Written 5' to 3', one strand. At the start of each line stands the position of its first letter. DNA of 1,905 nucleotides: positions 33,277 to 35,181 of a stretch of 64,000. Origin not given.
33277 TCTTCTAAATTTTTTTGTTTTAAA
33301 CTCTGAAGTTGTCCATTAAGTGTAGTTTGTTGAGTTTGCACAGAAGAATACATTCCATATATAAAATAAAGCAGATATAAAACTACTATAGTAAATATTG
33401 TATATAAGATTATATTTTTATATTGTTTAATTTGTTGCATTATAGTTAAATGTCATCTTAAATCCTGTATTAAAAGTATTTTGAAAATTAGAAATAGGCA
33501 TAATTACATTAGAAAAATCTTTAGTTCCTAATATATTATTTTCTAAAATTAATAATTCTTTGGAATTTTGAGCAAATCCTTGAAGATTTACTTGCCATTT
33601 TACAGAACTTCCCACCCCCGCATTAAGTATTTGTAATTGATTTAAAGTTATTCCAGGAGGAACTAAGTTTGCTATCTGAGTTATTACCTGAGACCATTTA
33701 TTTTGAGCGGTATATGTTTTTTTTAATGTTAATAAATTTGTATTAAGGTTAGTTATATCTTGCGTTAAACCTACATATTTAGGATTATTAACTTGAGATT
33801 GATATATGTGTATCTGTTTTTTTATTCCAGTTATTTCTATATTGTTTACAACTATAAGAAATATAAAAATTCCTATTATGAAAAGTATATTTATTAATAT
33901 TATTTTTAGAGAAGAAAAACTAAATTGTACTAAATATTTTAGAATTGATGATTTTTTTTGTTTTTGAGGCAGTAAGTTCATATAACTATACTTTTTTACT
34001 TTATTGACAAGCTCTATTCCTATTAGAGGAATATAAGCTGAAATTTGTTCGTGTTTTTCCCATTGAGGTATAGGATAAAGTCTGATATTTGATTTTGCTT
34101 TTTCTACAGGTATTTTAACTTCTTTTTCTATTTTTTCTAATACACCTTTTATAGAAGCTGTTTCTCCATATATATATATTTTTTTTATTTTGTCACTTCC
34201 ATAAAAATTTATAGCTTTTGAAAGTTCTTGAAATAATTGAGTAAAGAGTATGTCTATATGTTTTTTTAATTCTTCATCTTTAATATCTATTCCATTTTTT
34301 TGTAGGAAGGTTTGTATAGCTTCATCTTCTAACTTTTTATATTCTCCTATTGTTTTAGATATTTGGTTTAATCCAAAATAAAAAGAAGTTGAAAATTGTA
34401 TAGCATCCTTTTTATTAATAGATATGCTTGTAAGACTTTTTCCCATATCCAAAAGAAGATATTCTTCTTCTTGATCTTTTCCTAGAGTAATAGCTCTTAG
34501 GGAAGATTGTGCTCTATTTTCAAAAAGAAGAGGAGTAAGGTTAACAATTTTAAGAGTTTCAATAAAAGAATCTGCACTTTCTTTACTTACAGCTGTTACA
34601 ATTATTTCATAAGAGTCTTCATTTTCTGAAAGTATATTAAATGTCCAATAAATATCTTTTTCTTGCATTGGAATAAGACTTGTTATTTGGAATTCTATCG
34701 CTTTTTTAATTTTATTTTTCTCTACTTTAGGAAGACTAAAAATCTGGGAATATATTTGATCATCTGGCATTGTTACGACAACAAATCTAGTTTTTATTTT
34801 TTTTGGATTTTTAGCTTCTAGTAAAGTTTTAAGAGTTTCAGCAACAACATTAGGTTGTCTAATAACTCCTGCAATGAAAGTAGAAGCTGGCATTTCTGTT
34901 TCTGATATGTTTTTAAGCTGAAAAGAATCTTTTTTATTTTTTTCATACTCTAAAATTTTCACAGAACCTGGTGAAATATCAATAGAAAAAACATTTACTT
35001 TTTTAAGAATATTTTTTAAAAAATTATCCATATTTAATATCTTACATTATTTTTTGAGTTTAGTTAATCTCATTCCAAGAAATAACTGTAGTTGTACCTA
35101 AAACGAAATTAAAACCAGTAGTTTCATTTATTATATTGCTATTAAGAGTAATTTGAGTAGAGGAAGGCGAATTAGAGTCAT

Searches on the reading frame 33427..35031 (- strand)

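Call 83: search_protein_families(library=pfam, proteins=[window:33427-35031:-], max_evalue=0.001)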
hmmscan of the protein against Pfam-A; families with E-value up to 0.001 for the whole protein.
window:33427-35031:- (534 aa): 2 families
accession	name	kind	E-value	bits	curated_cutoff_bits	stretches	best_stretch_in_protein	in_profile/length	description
PF11104.14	PilM_2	-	1.6e-20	73.8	27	1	17-310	2-303/340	Type IV pilus assembly protein PilM;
PF05137.18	PilN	-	4.2e-06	27.2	22.8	1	449-512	2-57/78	Fimbrial assembly protein (PilN)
